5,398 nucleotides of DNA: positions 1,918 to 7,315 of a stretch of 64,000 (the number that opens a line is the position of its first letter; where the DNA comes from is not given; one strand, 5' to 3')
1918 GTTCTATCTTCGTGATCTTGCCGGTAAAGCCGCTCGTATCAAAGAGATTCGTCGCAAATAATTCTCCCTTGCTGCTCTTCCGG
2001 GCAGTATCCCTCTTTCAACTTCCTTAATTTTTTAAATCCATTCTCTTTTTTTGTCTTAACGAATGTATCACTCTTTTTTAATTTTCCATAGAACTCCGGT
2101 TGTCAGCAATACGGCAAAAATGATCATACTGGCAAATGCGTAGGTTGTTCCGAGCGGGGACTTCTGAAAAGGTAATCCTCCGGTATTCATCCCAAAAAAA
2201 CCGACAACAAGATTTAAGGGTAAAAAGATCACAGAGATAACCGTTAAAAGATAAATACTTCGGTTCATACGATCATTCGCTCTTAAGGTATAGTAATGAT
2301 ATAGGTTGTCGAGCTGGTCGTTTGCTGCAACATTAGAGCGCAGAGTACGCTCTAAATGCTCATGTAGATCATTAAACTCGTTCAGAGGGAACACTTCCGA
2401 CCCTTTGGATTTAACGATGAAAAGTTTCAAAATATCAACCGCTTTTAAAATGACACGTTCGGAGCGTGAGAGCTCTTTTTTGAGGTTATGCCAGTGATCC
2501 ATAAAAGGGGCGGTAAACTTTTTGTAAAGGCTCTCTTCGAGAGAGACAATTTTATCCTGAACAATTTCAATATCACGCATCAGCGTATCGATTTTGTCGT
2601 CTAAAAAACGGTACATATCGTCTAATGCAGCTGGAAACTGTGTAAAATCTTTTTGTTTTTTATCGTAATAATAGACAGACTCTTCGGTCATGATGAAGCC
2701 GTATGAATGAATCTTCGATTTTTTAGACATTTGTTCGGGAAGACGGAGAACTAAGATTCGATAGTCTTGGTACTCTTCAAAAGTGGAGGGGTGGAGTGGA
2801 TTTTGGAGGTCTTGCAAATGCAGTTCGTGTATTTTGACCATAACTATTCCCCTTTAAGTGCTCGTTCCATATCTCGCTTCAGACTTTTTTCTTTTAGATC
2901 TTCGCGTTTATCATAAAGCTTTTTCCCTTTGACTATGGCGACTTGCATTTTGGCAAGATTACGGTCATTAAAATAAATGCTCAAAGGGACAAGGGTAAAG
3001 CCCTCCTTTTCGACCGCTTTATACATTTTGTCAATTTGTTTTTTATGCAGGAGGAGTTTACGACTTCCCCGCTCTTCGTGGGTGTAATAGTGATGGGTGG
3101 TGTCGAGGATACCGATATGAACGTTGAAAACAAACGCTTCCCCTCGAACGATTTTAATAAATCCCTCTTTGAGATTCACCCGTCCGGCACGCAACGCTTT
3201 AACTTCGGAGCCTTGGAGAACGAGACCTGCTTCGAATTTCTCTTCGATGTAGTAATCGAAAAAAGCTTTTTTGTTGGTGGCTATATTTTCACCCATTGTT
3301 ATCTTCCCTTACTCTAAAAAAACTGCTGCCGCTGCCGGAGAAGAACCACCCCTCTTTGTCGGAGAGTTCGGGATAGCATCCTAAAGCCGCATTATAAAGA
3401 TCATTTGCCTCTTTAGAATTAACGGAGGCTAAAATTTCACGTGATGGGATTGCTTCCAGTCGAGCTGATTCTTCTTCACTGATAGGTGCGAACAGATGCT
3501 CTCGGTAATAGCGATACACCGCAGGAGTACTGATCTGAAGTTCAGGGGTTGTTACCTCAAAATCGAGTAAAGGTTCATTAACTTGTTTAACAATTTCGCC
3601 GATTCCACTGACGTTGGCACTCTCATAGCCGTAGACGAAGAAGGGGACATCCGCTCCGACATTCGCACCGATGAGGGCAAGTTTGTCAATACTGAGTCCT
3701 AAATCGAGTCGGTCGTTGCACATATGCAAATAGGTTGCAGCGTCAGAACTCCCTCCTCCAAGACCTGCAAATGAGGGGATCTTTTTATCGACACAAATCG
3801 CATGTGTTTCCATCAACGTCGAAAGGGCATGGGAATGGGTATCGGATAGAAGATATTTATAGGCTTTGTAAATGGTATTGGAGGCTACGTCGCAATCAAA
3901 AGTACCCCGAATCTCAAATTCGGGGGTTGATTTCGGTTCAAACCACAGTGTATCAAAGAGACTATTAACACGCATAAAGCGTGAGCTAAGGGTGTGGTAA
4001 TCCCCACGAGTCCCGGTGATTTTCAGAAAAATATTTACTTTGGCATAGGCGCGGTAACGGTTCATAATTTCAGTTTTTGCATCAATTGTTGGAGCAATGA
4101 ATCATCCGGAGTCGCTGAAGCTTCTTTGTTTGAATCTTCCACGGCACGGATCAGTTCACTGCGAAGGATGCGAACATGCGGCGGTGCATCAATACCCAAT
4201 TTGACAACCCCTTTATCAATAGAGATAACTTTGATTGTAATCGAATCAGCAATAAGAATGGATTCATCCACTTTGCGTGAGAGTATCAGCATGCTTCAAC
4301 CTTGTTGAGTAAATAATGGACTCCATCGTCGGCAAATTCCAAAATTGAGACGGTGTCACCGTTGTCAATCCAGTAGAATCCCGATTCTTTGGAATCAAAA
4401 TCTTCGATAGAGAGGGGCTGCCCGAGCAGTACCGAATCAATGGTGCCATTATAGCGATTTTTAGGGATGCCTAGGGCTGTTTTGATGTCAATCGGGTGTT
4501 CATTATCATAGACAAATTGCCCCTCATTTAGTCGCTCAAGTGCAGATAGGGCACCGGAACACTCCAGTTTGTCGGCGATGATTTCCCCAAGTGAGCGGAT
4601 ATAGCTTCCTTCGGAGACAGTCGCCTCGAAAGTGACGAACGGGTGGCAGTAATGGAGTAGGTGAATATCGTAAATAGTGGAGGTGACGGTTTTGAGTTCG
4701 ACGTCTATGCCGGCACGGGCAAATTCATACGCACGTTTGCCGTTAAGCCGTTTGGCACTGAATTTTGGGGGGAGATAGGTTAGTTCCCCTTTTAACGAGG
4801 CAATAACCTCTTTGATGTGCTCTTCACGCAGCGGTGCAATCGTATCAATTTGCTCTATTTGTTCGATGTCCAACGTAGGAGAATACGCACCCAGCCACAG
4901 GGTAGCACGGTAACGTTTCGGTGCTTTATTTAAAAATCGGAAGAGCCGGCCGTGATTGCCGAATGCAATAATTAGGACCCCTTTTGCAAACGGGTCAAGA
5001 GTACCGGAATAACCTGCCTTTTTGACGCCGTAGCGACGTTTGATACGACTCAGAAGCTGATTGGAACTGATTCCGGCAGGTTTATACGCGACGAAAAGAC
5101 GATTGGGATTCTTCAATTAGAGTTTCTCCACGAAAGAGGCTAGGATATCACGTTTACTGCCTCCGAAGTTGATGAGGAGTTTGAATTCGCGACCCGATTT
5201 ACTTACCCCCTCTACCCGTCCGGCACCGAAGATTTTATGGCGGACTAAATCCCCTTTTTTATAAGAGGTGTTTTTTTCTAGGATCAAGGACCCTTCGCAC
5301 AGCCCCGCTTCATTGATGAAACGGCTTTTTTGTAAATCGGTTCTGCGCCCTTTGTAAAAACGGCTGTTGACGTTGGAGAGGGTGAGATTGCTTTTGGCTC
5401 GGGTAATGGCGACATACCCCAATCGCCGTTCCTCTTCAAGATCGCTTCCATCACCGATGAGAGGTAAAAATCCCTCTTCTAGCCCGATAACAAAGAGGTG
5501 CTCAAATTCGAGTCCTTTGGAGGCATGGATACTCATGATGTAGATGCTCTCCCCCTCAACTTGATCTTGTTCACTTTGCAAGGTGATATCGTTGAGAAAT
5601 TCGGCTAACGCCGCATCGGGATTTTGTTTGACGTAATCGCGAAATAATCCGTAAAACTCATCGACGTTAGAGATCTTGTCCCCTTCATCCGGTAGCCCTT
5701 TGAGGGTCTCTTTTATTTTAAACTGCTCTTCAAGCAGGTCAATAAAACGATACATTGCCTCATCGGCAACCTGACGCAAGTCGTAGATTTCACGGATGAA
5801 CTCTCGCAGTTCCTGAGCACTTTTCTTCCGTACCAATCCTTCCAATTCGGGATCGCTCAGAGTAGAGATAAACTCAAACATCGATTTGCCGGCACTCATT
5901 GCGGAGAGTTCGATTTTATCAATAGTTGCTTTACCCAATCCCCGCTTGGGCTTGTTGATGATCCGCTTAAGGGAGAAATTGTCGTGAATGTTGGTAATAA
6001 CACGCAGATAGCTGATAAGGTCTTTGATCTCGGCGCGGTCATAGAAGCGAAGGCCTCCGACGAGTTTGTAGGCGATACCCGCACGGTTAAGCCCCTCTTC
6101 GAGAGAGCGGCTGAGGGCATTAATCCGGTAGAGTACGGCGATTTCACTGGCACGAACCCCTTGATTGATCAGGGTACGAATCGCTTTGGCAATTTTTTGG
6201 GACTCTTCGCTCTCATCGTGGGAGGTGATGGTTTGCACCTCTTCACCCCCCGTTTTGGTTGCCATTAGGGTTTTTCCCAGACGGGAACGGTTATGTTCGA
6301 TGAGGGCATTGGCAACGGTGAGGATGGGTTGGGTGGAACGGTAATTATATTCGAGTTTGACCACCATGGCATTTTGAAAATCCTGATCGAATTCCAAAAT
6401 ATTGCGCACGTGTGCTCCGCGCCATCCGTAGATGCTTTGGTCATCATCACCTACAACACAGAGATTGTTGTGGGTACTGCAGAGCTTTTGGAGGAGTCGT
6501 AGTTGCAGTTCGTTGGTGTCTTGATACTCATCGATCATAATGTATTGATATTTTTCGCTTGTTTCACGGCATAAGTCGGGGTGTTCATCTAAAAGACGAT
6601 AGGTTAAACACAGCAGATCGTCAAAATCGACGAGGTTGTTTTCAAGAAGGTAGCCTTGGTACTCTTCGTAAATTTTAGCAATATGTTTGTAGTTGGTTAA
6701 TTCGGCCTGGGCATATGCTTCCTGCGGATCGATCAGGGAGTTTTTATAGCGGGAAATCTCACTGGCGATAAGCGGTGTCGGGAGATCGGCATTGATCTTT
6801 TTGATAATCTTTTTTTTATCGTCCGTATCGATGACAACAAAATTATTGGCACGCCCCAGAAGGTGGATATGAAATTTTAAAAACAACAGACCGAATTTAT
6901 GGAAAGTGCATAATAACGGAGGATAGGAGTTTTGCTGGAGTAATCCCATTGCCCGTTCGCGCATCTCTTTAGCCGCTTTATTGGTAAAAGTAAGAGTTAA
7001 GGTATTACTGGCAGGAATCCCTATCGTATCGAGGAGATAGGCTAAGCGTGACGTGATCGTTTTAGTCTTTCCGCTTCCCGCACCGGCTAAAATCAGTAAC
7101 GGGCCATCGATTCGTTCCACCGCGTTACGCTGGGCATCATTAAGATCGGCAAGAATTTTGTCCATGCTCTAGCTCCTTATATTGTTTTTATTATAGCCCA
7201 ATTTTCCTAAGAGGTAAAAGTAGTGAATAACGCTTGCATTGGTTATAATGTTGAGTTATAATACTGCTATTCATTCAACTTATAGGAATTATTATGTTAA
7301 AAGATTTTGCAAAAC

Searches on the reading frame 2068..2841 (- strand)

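Call 17: search_protein_families(library=pfam, proteins=[window:2068-2841:-], max_evalue=0.001)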
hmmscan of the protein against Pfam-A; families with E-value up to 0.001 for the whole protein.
window:2068-2841:- (257 aa): 1 family
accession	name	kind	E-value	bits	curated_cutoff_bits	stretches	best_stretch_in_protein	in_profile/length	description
PF01544.23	CorA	-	1.8e-34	119.9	27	1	3-256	25-292/292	CorA-like Mg2+ transporter protein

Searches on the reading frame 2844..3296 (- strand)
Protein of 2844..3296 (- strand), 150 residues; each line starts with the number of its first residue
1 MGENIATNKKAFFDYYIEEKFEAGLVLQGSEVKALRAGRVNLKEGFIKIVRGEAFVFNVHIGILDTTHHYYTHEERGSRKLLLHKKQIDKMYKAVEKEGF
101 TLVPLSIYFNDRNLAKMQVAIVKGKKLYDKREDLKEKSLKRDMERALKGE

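Call 17: search_protein_families(library=pfam, proteins=[window:2844-3296:-], max_evalue=0.001)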
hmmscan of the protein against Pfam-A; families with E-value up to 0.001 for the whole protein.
window:2844-3296:- (150 aa): 1 family
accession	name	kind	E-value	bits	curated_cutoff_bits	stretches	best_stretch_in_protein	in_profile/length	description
PF01668.23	SmpB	-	1.8e-54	184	27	1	5-148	1-142/143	SmpB protein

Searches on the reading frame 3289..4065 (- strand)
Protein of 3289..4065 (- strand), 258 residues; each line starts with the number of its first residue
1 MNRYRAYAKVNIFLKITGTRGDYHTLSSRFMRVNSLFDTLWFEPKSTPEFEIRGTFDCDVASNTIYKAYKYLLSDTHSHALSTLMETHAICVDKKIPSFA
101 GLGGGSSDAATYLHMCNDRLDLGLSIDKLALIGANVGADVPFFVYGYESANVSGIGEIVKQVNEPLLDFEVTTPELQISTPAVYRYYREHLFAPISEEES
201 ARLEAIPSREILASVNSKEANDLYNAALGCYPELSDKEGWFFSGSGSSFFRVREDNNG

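Call 17: search_protein_families(library=pfam, proteins=[window:3289-4065:-], max_evalue=0.001)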
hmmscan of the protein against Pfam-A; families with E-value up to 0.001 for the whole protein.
window:3289-4065:- (258 aa): 1 family
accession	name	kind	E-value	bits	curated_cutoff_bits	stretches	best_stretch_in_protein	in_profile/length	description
PF00288.32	GHMP_kinases_N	-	1.5e-11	44.8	22.3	1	63-146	1-86/87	GHMP kinases N terminal domain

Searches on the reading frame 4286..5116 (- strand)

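Call 17: search_protein_families(library=pfam, proteins=[window:4286-5116:-], max_evalue=0.001)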
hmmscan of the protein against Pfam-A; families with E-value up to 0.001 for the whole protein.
window:4286-5116:- (276 aa): 1 family
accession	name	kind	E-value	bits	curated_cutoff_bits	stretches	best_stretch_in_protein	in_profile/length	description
PF01509.24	TruB_N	-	2.1e-45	155.2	27.3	1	26-173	1-149/149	TruB family pseudouridylate synthase (N terminal domain)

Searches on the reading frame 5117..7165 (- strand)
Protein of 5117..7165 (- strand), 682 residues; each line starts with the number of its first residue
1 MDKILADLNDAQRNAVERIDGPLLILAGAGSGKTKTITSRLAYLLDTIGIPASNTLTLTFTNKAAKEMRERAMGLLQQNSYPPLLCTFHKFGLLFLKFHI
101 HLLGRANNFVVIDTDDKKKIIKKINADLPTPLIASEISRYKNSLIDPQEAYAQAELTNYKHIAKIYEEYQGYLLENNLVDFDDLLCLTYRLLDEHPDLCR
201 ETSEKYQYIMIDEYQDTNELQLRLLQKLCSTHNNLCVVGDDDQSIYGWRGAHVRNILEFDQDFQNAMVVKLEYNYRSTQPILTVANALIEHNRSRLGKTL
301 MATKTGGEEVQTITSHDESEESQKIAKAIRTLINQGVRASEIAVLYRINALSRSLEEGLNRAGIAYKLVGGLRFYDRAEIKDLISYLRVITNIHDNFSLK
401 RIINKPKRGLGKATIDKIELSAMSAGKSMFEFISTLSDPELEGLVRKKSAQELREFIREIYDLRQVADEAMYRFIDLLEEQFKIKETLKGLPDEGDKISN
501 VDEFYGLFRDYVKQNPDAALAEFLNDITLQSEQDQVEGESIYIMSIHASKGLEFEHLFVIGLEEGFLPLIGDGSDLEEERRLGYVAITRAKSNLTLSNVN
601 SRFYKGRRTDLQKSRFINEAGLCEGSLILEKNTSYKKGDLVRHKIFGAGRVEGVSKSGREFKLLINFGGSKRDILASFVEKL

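Call 17: search_protein_families(library=pfam, proteins=[window:5117-7165:-], max_evalue=0.001)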
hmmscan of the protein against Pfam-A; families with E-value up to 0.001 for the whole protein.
window:5117-7165:- (682 aa): 7 families
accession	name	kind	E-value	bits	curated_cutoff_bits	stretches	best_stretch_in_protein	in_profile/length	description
PF00580.27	UvrD-helicase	-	1.4e-83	281.2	23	1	8-264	1-271/271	UvrD/REP helicase N-terminal domain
PF13361.12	UvrD_C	-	5.6e-75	253.4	25.6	1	269-599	1-348/350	UvrD-like helicase C-terminal domain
PF13245.12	AAA_19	-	2.6e-23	83.1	25.1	1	12-247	1-132/134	AAA domain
PF13538.12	UvrD_C_2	-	1.3e-08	35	27.4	1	541-596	2-51/52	UvrD-like helicase C-terminal domain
PF13604.12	AAA_30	-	1.3e-07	31.9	27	0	8-71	2-65/191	AAA domain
PF01443.25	Viral_helicase1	-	1.5e-05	25.4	21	0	538-596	177-226/228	Viral superfamily 1 RNA helicase core domain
PF13087.12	AAA_12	-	0.00079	19.5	27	0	303-359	70-129/195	AAA domain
